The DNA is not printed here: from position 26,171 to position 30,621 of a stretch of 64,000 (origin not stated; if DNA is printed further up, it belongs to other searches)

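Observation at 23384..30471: Second case of a small DNA-binding gene overlapping a giant surface-protein gene, divergent from a MopE-like repeat protein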

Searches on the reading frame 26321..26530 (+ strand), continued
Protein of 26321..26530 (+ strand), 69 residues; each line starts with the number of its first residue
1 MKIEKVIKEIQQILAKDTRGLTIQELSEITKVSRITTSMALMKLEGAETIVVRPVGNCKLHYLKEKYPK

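Call 63: search_protein_representatives(alignment_id=A1)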
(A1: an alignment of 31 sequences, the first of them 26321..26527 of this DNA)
Query: 31 sequences, 69 profile positions. Proteins with E-value up to 0.001 (for the whole library): 337; up to 1e-10: 21; up to 1e-30: 0. The best 150 are listed.
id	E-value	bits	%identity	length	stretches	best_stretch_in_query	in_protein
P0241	5.8e-30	119.1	-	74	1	1-67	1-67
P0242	3.4e-27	110.2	-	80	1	1-67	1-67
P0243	8.3e-27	109.0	-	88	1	1-67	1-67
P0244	3.9e-26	106.8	-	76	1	1-67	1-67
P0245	2.9e-23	97.6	-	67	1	2-67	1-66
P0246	2.5e-22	94.6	-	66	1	1-66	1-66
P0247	1.4e-21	92.2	-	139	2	9-67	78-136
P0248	2.0e-21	91.7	-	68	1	1-67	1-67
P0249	2.6e-20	88.2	-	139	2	10-68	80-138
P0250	2.2e-16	75.6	-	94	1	22-65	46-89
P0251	1.9e-14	69.4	-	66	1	11-68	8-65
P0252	5.9e-14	67.8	-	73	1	9-68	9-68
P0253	1.4e-13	66.6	-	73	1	9-67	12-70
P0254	4.7e-13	64.9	-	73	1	10-68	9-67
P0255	1.4e-12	63.4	-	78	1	9-66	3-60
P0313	7.3e-08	48.3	-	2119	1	6-63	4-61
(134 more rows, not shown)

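Call 65: find_encoding_contigs(protein=P0313, flank=4000, max_places=3)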
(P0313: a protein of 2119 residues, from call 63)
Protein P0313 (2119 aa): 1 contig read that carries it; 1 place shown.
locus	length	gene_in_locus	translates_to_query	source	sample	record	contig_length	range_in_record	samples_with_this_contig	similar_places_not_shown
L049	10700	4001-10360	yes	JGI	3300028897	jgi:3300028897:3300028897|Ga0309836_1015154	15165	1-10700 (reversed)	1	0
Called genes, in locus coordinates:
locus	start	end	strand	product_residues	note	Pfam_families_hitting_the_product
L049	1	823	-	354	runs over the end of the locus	PF00044:Gp_dh_N (weak), PF02800:Gp_dh_C (weak)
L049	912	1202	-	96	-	-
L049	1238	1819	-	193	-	PF04250:DUF429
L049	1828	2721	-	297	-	PF00557:Peptidase_M24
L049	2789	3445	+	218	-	PF21088:MS_channel_1st, PF00924:MS_channel_2nd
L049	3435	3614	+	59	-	-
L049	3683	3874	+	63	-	-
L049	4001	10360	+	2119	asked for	-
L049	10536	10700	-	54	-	?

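Call 66: find_related_loci(query=A1, collection=viral_contigs, flank=8000)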
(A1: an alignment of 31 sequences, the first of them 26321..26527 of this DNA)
Query A1 (69 aa) in viral_contigs; peptide patterns used: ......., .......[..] (x = any residue, [..] = any of these).
21 stretches matched a pattern, but none encodes a relative of the query by tblastn (E <= 1e-3).

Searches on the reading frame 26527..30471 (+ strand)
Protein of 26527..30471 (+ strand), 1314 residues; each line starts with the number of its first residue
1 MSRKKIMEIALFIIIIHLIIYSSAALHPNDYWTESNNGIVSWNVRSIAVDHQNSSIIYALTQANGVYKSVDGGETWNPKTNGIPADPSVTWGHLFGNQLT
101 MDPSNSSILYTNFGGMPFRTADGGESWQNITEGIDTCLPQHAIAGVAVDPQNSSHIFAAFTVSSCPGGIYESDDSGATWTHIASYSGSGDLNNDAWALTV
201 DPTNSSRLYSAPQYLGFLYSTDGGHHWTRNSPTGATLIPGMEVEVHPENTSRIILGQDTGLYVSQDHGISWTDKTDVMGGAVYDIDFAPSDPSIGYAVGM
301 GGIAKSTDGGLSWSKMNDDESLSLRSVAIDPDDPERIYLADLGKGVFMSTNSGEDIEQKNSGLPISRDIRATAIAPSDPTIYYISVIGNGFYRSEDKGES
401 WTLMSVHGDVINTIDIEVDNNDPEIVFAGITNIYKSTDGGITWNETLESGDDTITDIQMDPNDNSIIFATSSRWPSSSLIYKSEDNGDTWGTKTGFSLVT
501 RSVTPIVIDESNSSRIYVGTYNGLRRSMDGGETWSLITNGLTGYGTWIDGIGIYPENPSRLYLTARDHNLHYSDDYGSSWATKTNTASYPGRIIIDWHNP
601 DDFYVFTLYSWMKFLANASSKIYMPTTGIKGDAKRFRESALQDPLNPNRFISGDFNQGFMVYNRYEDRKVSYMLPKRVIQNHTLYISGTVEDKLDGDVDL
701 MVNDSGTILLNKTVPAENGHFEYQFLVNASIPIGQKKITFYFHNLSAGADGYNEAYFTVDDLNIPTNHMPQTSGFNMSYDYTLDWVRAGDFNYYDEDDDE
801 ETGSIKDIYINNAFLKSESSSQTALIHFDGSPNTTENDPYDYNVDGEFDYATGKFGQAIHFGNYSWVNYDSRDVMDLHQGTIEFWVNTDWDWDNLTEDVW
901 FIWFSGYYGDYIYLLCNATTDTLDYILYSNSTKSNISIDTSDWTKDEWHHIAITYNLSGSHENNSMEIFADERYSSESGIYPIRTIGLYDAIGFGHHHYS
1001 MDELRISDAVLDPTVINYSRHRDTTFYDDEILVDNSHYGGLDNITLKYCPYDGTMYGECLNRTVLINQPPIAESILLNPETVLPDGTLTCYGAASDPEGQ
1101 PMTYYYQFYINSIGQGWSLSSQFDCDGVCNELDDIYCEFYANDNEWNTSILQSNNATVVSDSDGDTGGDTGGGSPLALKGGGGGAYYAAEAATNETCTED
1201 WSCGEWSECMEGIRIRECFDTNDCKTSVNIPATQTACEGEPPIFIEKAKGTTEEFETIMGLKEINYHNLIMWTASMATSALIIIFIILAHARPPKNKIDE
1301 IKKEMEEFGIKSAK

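Call 7: search_protein_families(library=pfam, proteins=[window:26527-30471:+], max_evalue=0.1)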
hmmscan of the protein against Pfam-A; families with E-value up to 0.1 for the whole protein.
window:26527-30471:+ (1314 aa): 5 families
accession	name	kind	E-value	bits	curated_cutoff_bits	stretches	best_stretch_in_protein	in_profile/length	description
PF15902.12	Sortilin-Vps10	-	5.7e-35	121.4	33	5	169-273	3-111/446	Sortilin, neurotensin receptor 3,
PF02012.26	BNR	-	4.3e-13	47.6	27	0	434-444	1-11/12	BNR/Asp-box repeat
PF14870.12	PSII_BNR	-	5.2e-13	49.4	27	2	216-447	39-270/303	Photosynthesis system II assembly factor YCF48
PF13385.13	Laminin_G_3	-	7.1e-05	23.4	27.6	1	862-971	2-98/151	Concanavalin A-like lectin/glucanases superfamily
PF15899.11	BNR_6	-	0.00018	21.7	27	0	261-273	1-13/14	BNR-Asp box repeat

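Call 8: search_protein_families(library=ncbifam, proteins=[window:26527-30471:+], max_evalue=0.1)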
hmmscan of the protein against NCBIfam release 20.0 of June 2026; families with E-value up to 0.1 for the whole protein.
window:26527-30471:+ (1314 aa): 2 families
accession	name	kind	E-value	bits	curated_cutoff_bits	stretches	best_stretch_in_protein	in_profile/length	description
NF045728.1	glycosyl_F510_1955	equivalog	5.6e-54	183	175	6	166-275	71-174/246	F510_1955 family glycosylhydrolase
NF010237.0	PRK13684.1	equivalog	2e-10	40.2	326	1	40-182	42-167/334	photosynthesis system II assembly factor Ycf48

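Call 45: search_protein_families(library=pfam, alignment_id=A2, max_evalue=0.001)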
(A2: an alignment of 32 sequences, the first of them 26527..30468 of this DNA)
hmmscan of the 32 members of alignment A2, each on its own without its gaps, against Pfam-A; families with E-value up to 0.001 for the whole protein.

A. member 1, window:26527-30468:+ (1314 aa): 5 families
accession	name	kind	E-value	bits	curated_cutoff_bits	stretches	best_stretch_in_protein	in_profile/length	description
PF15902.12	Sortilin-Vps10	-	5.7e-35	121.4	33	4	169-273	3-111/446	Sortilin, neurotensin receptor 3,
PF02012.26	BNR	-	4.3e-13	47.6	27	0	434-444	1-11/12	BNR/Asp-box repeat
PF14870.12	PSII_BNR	-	5.2e-13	49.4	27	1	216-447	39-270/303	Photosynthesis system II assembly factor YCF48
PF13385.13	Laminin_G_3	-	7.1e-05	23.4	27.6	1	862-971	2-98/151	Concanavalin A-like lectin/glucanases superfamily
PF15899.11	BNR_6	-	0.00018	21.7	27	0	261-273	1-13/14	BNR-Asp box repeat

B. families by the number of members that match (of 32 scanned): 41 families (the first 25 are shown)
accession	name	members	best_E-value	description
PF13229.12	Beta_helix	8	1.3e-30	Right handed beta helix region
PF05048.19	NosD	7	3.1e-49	Periplasmic copper-binding protein (NosD)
PF13948.11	DUF4215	5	7.4e-09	Domain of unknown function (DUF4215)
PF13385.13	Laminin_G_3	4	9.9e-88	Concanavalin A-like lectin/glucanases superfamily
PF15902.12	Sortilin-Vps10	2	5.7e-35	Sortilin, neurotensin receptor 3,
PF19077.6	Big_13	2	7.6e-13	Bacterial Ig-like domain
PF01909.29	NTP_transf_2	2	7.6e-11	Nucleotidyltransferase domain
PF18765.7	Polbeta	2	6.1e-10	Polymerase beta, Nucleotidyltransferase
PF17957.7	Big_7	2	1.2e-05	Bacterial Ig domain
PF01079.26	Hint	2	5.5e-05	Hint module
PF14890.11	Intein_splicing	2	0.00019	Intein splicing domain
PF13570.13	Beta-prop_ACSF4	1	1.4e-61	Beta-alanine-activating enzyme, beta-propeller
PF13360.13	PQQ_2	1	1.3e-50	Outer membrane protein assembly factor BamB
PF01011.28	PQQ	1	1.1e-25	Glucose/ethanol/alcohol dehydrogenase, beta-propeller domain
PF04326.19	SLFN_AlbA_2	1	8.1e-25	Schlafen, AlbA_2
PF02012.26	BNR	1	4.3e-13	BNR/Asp-box repeat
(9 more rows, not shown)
